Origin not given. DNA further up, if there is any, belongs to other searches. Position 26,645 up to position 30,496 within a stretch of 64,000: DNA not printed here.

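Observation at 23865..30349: AddAB/AdnAB-like helicase-nuclease in which both subunits carry Fe-S-type cysteine motifs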

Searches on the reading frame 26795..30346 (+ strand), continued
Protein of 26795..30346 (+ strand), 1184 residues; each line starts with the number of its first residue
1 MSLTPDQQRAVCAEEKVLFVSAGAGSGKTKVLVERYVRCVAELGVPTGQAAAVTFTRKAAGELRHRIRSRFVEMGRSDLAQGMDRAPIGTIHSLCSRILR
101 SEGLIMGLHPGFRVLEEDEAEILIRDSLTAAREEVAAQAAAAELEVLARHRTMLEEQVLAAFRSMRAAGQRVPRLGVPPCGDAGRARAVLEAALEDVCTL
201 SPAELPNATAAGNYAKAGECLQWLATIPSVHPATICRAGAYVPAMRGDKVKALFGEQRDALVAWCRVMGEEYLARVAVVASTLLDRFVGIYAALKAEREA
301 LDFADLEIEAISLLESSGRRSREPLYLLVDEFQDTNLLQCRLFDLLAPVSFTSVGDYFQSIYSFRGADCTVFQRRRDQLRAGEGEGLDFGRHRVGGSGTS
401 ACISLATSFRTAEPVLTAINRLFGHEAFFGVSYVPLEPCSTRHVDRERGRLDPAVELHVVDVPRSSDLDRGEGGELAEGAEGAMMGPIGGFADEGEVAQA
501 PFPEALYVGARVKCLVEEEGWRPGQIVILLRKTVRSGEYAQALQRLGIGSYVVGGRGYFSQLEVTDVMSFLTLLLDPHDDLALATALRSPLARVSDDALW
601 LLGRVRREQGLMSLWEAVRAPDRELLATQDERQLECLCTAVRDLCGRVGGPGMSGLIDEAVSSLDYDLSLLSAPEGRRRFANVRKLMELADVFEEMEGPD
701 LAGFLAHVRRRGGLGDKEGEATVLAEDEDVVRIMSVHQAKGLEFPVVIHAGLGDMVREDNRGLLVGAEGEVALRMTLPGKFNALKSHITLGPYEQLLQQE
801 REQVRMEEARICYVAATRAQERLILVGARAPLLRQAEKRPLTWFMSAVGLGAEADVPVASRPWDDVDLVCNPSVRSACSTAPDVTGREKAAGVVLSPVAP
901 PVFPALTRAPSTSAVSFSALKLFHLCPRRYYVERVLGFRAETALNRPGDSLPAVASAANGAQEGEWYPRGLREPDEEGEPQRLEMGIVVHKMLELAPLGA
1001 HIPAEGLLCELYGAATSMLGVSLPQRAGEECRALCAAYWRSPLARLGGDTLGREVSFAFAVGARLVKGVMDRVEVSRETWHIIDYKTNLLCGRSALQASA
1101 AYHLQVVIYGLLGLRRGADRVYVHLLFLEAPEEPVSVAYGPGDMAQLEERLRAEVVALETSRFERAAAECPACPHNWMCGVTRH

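Call 49: get_annotated_region(hit=H1, flank=6000)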
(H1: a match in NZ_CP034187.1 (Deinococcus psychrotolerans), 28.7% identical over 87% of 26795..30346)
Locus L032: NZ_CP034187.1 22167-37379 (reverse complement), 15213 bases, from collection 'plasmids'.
description: Deinococcus psychrotolerans strain S14-83 plasmid unnamed3, complete sequence
organism: Deinococcus psychrotolerans (NCBI taxid 2489213)
taxonomy: Bacteria; Deinococcota; Deinococci; Deinococcales; Deinococcaceae; Deinococcus; Deinococcus psychrotolerans
host: -; source: whole organism,R2A medium; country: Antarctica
typing (MOB-suite, as given by PLSDB): non-mobilizable
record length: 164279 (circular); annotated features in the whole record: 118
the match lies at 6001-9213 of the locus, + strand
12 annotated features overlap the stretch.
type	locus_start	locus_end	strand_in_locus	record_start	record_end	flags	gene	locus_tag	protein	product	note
CDS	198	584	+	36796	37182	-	-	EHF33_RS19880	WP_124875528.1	hypothetical protein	-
CDS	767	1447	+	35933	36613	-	-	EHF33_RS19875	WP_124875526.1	MerR family transcriptional regulator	GO:0006355 - regulation of DNA-templated transcription [Evidence IEA]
CDS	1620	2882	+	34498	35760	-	-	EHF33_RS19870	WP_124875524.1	VWA domain-containing protein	-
CDS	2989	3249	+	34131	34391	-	-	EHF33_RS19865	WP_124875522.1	hypothetical protein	-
CDS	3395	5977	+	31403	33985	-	-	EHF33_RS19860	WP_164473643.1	PD-(D/E)XK nuclease family protein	-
CDS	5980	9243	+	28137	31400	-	-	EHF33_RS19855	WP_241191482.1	UvrD-helicase domain-containing protein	-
CDS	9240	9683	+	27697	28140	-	-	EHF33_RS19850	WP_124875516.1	hypothetical protein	-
CDS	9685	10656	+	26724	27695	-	-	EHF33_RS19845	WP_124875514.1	WYL domain-containing protein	-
CDS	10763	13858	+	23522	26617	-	-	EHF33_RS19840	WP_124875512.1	DUF499 domain-containing protein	-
CDS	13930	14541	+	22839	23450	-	-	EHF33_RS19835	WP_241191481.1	DUF3780 domain-containing protein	-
CDS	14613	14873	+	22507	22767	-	-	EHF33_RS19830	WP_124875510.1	type II toxin-antitoxin system prevent-host-death family antitoxin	GO:0008219 - cell death [Evidence IEA]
CDS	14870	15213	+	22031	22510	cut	-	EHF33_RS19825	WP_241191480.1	type II toxin-antitoxin system VapC family toxin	-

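Call 51: search_protein_families(library=padloc, proteins=[window:26795-30346:+], max_evalue=0.001)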
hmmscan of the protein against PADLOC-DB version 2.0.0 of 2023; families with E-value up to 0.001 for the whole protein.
window:26795-30346:+ (1184 aa): 42 families (the best 25 are shown)
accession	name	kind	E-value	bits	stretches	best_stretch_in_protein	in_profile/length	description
PDLC00114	GajB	-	8.3e-38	128.4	2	2-158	7-154/635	UrvD helicase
PDLC03802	RTasHel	-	2.9e-37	126.9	3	2-146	5-130/675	DRT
PDLC00132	GajB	-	1.8e-30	104.2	2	1-129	2-120/625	UrvD helicase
PDLC00117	GajB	-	3.4e-30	103.1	2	6-155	18-161/604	UrvD helicase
PDLC00123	GajB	-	1.2e-25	88.1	3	1-73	3-73/540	UrvD helicase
PDLC00130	GajB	-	1.8e-24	84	2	1-147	2-140/589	UrvD helicase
PDLC00127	GajB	-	3.6e-24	83.2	1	3-133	9-131/594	UrvD helicase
PDLC00122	GajB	-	2e-22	77.8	2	7-69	8-69/502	UrvD helicase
PDLC00107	GajB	-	2e-21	74.3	2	7-107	20-122/587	UrvD helicase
PDLC00119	GajB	-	1.7e-18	64.9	1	326-373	221-270/565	UrvD helicase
PDLC00112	GajB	-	1.1e-17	61.9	1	3-70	7-72/581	UrvD helicase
PDLC00104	GajB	-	2.6e-17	60.8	2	6-130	6-123/574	UrvD helicase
PDLC00103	GajB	-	5.3e-17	60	1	326-379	214-270/612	UrvD helicase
PDLC00121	GajB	-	6.6e-17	59.3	2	327-375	206-254/565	UrvD helicase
PDLC00136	GajB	-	5e-16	56.7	2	6-67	8-67/570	UrvD helicase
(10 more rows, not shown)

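Call 80: get_annotated_region(hit=H3, flank=5000)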
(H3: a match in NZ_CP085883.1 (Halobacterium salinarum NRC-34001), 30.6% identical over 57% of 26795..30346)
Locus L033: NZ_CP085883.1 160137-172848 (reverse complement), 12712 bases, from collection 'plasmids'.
description: Halobacterium salinarum NRC-34001 plasmid pHcu_235, complete sequence
organism: Halobacterium salinarum NRC-34001 (NCBI taxid 2886895)
taxonomy: Archaea; Euryarchaeota; Halobacteria; Halobacteriales; Halobacteriaceae; Halobacterium; Halobacterium salinarum; Halobacterium salinarum NRC-34001
host: -; source: Genome,Canadian salted buffalo hide; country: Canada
typing (MOB-suite, as given by PLSDB): non-mobilizable; mating-pair formation MPF_T
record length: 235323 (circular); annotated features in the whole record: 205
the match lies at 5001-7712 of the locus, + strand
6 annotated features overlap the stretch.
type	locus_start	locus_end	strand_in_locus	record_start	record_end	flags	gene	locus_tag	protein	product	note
CDS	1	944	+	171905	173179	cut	-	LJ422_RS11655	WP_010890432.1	IS4-like element ISH8B family transposase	-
CDS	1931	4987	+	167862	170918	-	-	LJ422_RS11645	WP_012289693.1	PD-(D/E)XK nuclease family protein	-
CDS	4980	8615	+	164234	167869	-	-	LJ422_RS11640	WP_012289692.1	UvrD-helicase domain-containing protein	-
CDS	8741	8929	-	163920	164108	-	-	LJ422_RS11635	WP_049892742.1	hypothetical protein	-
CDS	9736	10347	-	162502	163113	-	-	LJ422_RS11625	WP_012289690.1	HD family hydrolase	-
CDS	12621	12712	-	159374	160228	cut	-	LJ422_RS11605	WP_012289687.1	DUF5694 domain-containing protein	-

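Call 92: list_cluster_members(proteins=[P0001, P0121])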
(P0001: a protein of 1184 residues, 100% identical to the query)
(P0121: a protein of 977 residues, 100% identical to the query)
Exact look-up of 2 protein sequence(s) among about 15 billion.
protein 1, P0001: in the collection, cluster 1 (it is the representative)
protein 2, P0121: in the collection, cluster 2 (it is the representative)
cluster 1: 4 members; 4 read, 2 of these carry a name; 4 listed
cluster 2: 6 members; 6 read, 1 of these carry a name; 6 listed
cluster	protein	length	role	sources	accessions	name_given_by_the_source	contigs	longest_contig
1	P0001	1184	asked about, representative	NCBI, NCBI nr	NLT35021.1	MAG: UvrD-helicase domain-containing protein [Gaiellales bacterium] | UvrD-helicase domain-containing protein [Gaiellales bacterium]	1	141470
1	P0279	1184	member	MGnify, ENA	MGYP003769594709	FL=1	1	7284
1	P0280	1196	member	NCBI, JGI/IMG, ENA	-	-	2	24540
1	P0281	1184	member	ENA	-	-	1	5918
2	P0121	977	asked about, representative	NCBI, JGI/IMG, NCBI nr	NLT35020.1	MAG: hypothetical protein GXX83_03880 [Gaiellales bacterium] | hypothetical protein [Gaiellales bacterium]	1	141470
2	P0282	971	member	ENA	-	-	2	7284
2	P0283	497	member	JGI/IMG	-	-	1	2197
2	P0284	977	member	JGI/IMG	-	-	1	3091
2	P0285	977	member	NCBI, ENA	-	-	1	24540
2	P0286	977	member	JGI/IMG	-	-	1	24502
